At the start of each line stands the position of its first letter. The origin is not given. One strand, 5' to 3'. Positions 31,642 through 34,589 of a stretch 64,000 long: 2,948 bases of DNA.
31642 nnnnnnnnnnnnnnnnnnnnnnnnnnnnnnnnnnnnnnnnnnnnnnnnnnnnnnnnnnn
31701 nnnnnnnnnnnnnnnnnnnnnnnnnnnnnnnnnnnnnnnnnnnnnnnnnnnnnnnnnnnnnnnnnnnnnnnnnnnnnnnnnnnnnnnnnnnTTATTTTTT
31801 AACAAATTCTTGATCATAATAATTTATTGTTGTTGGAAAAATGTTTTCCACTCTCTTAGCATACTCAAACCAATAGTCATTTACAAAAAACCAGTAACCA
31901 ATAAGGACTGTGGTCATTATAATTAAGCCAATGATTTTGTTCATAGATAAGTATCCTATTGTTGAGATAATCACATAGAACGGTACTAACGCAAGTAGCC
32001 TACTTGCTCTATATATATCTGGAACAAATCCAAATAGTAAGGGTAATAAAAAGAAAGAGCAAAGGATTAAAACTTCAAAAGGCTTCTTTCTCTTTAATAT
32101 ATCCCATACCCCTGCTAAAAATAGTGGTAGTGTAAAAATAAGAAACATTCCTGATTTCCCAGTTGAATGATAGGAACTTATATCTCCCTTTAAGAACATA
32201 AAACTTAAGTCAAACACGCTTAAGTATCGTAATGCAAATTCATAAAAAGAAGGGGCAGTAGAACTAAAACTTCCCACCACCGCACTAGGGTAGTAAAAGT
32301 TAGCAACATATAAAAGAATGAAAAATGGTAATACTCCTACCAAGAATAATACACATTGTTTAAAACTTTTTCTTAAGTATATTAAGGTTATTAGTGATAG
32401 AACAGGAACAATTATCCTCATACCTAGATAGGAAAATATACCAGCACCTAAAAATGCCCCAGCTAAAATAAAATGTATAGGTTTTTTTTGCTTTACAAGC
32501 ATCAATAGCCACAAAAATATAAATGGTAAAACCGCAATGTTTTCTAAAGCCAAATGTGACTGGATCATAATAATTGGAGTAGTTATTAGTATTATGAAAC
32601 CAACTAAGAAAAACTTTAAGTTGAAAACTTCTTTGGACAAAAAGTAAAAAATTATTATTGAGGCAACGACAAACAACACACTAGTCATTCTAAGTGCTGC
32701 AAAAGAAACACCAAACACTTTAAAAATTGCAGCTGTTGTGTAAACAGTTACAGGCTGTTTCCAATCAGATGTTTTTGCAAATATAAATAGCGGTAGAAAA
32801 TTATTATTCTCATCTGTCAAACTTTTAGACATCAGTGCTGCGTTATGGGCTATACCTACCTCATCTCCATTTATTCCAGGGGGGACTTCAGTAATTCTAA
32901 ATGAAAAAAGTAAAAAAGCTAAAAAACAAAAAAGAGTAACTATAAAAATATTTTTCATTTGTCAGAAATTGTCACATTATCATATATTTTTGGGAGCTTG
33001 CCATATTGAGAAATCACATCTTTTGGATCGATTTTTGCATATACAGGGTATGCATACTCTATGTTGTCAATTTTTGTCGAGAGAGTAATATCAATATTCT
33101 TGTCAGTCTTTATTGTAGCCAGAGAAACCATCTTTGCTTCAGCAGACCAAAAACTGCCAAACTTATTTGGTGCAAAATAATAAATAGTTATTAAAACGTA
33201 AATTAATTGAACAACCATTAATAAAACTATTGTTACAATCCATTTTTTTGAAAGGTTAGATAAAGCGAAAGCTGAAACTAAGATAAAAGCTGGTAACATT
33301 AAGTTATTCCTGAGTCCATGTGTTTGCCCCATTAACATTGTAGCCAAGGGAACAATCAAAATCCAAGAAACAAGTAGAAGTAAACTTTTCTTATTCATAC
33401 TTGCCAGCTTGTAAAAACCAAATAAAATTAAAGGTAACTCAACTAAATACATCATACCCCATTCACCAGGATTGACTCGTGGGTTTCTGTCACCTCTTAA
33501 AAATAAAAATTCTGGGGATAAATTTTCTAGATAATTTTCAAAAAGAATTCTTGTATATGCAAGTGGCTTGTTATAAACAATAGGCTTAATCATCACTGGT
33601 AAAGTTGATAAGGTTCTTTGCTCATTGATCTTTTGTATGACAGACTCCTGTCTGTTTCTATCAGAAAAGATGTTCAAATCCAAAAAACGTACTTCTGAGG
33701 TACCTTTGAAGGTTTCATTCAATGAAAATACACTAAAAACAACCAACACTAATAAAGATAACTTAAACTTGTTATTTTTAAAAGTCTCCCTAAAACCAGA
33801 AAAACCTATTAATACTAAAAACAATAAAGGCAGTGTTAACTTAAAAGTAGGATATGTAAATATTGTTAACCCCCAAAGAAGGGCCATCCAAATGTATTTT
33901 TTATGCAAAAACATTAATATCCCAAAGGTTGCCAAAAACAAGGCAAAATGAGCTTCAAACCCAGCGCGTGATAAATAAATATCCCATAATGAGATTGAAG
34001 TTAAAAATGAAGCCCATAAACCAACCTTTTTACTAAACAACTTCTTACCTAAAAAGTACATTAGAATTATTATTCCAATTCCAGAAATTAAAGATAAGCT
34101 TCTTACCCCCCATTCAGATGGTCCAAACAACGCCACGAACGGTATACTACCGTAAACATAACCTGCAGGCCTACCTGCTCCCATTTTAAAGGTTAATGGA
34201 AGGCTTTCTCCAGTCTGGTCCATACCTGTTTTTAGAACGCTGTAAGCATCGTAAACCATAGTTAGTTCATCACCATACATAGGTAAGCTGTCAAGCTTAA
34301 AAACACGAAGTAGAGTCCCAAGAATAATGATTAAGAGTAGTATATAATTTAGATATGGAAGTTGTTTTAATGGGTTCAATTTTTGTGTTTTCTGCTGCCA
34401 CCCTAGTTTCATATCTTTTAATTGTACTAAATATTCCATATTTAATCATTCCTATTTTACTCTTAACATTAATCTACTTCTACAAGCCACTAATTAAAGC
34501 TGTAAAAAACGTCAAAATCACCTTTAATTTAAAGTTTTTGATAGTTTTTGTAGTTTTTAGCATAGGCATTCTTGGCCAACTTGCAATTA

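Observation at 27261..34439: Five tandem ArnT/PMT-like GT-C paralogs forming one 7.2-kb array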

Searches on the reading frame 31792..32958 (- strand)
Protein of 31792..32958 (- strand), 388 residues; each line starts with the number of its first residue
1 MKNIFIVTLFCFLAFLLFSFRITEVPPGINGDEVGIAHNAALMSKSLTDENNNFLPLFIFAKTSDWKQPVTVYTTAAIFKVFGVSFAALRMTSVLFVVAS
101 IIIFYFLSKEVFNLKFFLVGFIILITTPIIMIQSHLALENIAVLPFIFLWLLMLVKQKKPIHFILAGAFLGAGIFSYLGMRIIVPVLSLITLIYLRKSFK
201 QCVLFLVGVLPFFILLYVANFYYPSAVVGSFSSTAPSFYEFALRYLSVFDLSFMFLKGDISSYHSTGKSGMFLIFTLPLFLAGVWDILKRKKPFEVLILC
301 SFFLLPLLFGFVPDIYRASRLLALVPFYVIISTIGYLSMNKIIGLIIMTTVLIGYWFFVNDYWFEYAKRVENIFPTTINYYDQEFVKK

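Call 4: search_protein_families(library=pfam, proteins=[window:31792-32958:-], max_evalue=0.01)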
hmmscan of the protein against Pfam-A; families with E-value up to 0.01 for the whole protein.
window:31792-32958:- (388 aa): 1 family
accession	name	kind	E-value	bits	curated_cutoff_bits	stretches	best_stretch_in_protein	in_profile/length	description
PF13231.12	PMT_2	-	6.5e-09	36.6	26.1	1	69-215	4-154/160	Dolichyl-phosphate-mannose-protein mannosyltransferase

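Call 16: find_homologous_proteins(query=window:31792-32958:-, max_evalue=0.00001)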
Query window:31792-32958:- (388 aa): 287 proteins with E <= 0.00001 among 8000 candidates; the best 120 are listed.
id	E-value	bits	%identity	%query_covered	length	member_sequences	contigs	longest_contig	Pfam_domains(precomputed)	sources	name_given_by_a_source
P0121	1.0e-243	826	100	100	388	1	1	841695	PF13231.13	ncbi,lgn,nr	ncbi:MAG: glycosyltransferase family 39 protein [bacterium]|nr:MAG: glycosyltransferase family 39 pr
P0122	8.2e-196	669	81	97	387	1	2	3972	PF13231.13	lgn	-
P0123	1.7e-185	635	75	99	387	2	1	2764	PF13231.13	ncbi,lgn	-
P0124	4.9e-184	630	75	100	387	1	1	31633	PF13231.13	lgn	-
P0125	1.1e-182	625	77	97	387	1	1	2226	PF13231.13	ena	-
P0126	3.5e-182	624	72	100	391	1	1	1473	PF13231.13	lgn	-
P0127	6.0e-181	620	74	95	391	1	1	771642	PF13231.13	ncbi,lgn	-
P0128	6.3e-180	616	75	97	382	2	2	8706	PF13231.13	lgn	-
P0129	2.0e-178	611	73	100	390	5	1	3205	PF13231.13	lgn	-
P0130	2.1e-175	602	70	100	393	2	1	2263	PF13231.13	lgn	-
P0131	3.0e-173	594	71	100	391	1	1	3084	PF13231.13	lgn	-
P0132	9.7e-172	590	68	100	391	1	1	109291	PF13231.13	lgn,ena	-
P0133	3.1e-169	581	68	100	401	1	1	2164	PF13231.13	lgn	-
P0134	4.8e-168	577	66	100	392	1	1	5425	PF13231.13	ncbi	-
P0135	5.0e-168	577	67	100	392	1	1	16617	PF13231.13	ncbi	-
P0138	7.3e-165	567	67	100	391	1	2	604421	PF13231.13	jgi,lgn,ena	jgi:4-amino-4-deoxy-L-arabinose transferase-like glycosyltransferase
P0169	1.2e-118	415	53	97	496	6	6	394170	PF13231.13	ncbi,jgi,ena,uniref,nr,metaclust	ncbi:MAG: hypothetical protein US86_C0001G0177 [Candidatus Daviesbacteria bacterium GW2011_GWA2_38_2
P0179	3.2e-98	348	45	98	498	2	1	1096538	PF13231.13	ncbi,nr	ncbi:MAG: glycosyltransferase family 39 protein [Candidatus Daviesbacteria bacterium]|nr:glycosyltra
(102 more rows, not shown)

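Call 17: find_encoding_contigs(protein=P0127, flank=10000, max_places=2)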
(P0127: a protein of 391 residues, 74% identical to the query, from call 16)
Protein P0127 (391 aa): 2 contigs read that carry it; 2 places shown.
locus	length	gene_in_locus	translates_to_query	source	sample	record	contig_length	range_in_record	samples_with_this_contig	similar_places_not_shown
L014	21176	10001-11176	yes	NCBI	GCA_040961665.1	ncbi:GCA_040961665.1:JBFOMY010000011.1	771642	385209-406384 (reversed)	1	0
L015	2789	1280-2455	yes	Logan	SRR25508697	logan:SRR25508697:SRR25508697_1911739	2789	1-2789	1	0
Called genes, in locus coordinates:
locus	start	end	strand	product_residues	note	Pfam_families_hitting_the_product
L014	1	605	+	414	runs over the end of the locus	PF09594:GT87, PF05007:Mannosyl_trans (faint)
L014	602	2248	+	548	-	-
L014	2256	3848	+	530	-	PF02366:PMT (weak), PF13231:PMT_2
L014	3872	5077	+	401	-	PF09594:GT87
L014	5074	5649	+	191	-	-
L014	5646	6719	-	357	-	-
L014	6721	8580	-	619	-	-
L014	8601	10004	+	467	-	PF13231:PMT_2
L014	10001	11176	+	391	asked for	PF13231:PMT_2 (weak)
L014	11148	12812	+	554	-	PF02366:PMT, PF13231:PMT_2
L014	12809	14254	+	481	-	PF13231:PMT_2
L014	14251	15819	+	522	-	PF02366:PMT, PF13231:PMT_2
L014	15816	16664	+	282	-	PF00535:Glycos_transf_2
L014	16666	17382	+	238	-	PF00106:adh_short, PF08659:KR, PF13561:adh_short_C2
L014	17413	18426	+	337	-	PF13579:Glyco_trans_4_4 (faint), PF13439:Glyco_transf_4, PF00534:Glycos_transf_1, PF13692:Glyco_trans_1_4, PF20706:GT4-conflict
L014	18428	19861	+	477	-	PF09852:DUF2079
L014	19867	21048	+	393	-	PF04188:Mannosyl_trans2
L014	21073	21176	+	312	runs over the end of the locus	PF01073:3Beta_HSD (faint), PF01370:Epimerase, PF02719:Polysacc_synt_2 (faint), PF16363:GDP_Man_Dehyd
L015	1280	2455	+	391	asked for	PF13231:PMT_2 (weak)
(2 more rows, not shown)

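Call 18: find_encoding_contigs(protein=P0138, flank=10000, max_places=2)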
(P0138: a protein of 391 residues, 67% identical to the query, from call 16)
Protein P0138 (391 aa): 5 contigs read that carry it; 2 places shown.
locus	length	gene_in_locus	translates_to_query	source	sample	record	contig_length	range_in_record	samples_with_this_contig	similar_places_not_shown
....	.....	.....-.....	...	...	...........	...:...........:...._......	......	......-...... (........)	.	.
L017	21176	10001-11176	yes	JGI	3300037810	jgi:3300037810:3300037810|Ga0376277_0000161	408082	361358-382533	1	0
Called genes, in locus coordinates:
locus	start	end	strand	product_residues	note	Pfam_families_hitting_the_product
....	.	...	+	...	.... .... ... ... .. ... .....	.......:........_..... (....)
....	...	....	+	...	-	-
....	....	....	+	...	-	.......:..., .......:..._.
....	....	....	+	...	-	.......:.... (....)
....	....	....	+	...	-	-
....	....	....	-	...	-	-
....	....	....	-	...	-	-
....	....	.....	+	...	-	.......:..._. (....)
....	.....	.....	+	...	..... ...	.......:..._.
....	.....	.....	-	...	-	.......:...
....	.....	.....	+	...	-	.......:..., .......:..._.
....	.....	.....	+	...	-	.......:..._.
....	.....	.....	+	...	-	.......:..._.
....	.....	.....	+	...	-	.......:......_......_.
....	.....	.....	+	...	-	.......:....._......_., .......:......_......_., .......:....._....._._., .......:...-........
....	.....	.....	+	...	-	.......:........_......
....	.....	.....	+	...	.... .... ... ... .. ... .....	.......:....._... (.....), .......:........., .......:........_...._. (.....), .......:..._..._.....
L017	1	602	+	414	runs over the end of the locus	PF05007:Mannosyl_trans (weak)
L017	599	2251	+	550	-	-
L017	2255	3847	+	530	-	PF02366:PMT, PF13231:PMT_2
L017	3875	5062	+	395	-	PF09594:GT87 (weak)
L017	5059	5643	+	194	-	-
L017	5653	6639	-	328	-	-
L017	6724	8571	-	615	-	-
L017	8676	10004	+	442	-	PF13231:PMT_2 (weak)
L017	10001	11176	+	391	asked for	PF13231:PMT_2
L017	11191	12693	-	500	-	PF02366:PMT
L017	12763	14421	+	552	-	PF02366:PMT, PF13231:PMT_2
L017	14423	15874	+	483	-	PF13231:PMT_2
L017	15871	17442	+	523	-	PF13231:PMT_2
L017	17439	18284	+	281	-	PF00535:Glycos_transf_2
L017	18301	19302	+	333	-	PF13439:Glyco_transf_4, PF00534:Glycos_transf_1, PF13692:Glyco_trans_1_4, PF20706:GT4-conflict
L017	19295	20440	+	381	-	PF04188:Mannosyl_trans2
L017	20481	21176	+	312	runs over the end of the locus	PF01073:3Beta_HSD (faint), PF01370:Epimerase, PF02719:Polysacc_synt_2 (faint), PF16363:GDP_Man_Dehyd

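Call 19: find_encoding_contigs(protein=P0124, flank=10000, max_places=2)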
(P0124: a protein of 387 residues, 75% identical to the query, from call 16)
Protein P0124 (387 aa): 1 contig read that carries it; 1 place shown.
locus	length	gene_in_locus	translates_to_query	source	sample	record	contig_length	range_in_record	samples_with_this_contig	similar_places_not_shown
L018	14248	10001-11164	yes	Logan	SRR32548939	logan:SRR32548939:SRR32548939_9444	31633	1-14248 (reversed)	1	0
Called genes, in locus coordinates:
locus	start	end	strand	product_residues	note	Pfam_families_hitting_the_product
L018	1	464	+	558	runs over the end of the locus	-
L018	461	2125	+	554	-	-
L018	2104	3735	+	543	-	-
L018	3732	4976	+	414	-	-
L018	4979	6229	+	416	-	-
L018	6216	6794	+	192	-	-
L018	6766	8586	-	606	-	-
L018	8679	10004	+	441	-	PF13231:PMT_2 (weak)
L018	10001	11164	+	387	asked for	PF13231:PMT_2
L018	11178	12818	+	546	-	PF02366:PMT, PF13231:PMT_2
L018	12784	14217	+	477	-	PF13231:PMT_2 (weak)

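Call 76: find_encoding_contigs(protein=P0179, flank=10000, max_places=1)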
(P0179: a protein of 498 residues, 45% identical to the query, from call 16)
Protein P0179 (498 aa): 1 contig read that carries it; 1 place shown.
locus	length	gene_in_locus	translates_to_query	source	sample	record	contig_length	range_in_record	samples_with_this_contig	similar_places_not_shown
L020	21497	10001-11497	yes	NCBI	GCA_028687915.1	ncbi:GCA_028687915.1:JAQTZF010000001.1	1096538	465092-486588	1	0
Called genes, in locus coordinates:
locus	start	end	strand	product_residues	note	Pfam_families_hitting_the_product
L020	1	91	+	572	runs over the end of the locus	PF02366:PMT (weak), PF13231:PMT_2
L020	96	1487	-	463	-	PF13231:PMT_2 (weak)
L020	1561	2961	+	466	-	PF13231:PMT_2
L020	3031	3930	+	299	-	PF00535:Glycos_transf_2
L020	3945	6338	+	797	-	PF09586:YfhO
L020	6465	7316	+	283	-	PF00535:Glycos_transf_2, PF13641:Glyco_tranf_2_3, PF13632:Glyco_trans_2_3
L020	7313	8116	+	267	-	PF00535:Glycos_transf_2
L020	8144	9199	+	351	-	PF00534:Glycos_transf_1, PF13692:Glyco_trans_1_4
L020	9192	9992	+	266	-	PF00535:Glycos_transf_2, PF10111:Glyco_tranf_2_2, PF13641:Glyco_tranf_2_3, PF13712:Glyco_tranf_2_5 (weak), PF13632:Glyco_trans_2_3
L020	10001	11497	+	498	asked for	PF13231:PMT_2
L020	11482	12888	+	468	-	-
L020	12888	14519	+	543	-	PF02366:PMT, PF13231:PMT_2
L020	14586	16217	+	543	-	PF02366:PMT, PF13231:PMT_2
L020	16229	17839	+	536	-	PF13231:PMT_2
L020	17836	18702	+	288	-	PF00535:Glycos_transf_2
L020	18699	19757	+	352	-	PF13439:Glyco_transf_4 (weak), PF00534:Glycos_transf_1, PF13692:Glyco_trans_1_4, PF13524:Glyco_trans_1_2 (weak), PF20706:GT4-conflict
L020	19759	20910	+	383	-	PF04188:Mannosyl_trans2 (weak)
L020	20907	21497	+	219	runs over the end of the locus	PF00535:Glycos_transf_2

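Call 77: find_encoding_contigs(protein=P0169, flank=10000, max_places=1)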
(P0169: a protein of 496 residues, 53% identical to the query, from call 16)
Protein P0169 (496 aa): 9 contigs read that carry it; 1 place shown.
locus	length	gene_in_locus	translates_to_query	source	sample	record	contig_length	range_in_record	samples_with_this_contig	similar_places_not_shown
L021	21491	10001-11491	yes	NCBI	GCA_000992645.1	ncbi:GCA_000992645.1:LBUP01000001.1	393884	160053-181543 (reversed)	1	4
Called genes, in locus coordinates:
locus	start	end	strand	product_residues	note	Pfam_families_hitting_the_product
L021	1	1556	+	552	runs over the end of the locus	PF13231:PMT_2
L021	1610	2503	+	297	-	PF00535:Glycos_transf_2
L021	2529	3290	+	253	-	PF00106:adh_short, PF01370:Epimerase (weak), PF13561:adh_short_C2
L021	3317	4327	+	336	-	PF00535:Glycos_transf_2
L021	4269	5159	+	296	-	PF05219:DREV (faint), PF08003:Methyltransf_9 (weak), PF13489:Methyltransf_23, PF07021:MetW, PF13847:Methyltransf_31, PF08241:Methyltransf_11, PF08242:Methyltransf_12, PF13649:Methyltransf_25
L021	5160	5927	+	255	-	PF13292:DXP_synthase_N, PF00456:Transketolase_N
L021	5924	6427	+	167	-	PF02779:Transket_pyr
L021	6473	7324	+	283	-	PF00535:Glycos_transf_2, PF13641:Glyco_tranf_2_3, PF13632:Glyco_trans_2_3 (weak)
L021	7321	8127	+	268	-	PF00535:Glycos_transf_2, PF10111:Glyco_tranf_2_2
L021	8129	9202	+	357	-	PF00534:Glycos_transf_1, PF13692:Glyco_trans_1_4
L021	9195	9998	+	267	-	PF00535:Glycos_transf_2, PF10111:Glyco_tranf_2_2, PF13641:Glyco_tranf_2_3, PF13712:Glyco_tranf_2_5 (weak), PF13632:Glyco_trans_2_3 (weak), PF02709:Glyco_transf_7C (weak)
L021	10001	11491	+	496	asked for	PF13231:PMT_2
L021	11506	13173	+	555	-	PF02366:PMT, PF13231:PMT_2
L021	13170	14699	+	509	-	PF13231:PMT_2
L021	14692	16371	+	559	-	PF13231:PMT_2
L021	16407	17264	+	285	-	PF00535:Glycos_transf_2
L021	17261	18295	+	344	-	PF13439:Glyco_transf_4, PF13579:Glyco_trans_4_4 (weak), PF00534:Glycos_transf_1, PF13692:Glyco_trans_1_4, PF20706:GT4-conflict (weak)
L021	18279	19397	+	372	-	-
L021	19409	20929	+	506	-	-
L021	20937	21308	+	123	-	PF00892:EamA (faint)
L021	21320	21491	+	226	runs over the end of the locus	PF00535:Glycos_transf_2, PF13641:Glyco_tranf_2_3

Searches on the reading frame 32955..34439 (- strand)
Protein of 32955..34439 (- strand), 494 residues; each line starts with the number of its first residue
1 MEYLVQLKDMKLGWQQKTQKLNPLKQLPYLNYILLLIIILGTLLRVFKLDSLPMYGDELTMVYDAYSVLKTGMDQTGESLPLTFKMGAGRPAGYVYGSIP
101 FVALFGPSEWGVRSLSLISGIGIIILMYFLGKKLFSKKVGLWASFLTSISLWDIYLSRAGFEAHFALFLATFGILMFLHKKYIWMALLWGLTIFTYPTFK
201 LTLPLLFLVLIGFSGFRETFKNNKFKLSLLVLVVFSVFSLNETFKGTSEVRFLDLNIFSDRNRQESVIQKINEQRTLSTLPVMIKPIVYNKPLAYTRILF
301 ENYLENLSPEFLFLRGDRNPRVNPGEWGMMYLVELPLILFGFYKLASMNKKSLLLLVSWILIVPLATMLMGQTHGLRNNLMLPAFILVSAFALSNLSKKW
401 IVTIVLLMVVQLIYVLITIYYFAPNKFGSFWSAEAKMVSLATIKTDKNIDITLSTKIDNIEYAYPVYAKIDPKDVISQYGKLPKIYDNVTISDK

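Call 4: search_protein_families(library=pfam, proteins=[window:32955-34439:-], max_evalue=0.01)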
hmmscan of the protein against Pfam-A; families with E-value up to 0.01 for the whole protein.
window:32955-34439:- (494 aa): 1 family
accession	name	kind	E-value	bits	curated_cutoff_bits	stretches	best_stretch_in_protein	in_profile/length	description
PF13231.12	PMT_2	-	2.9e-08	34.5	26.1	1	101-237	13-156/160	Dolichyl-phosphate-mannose-protein mannosyltransferase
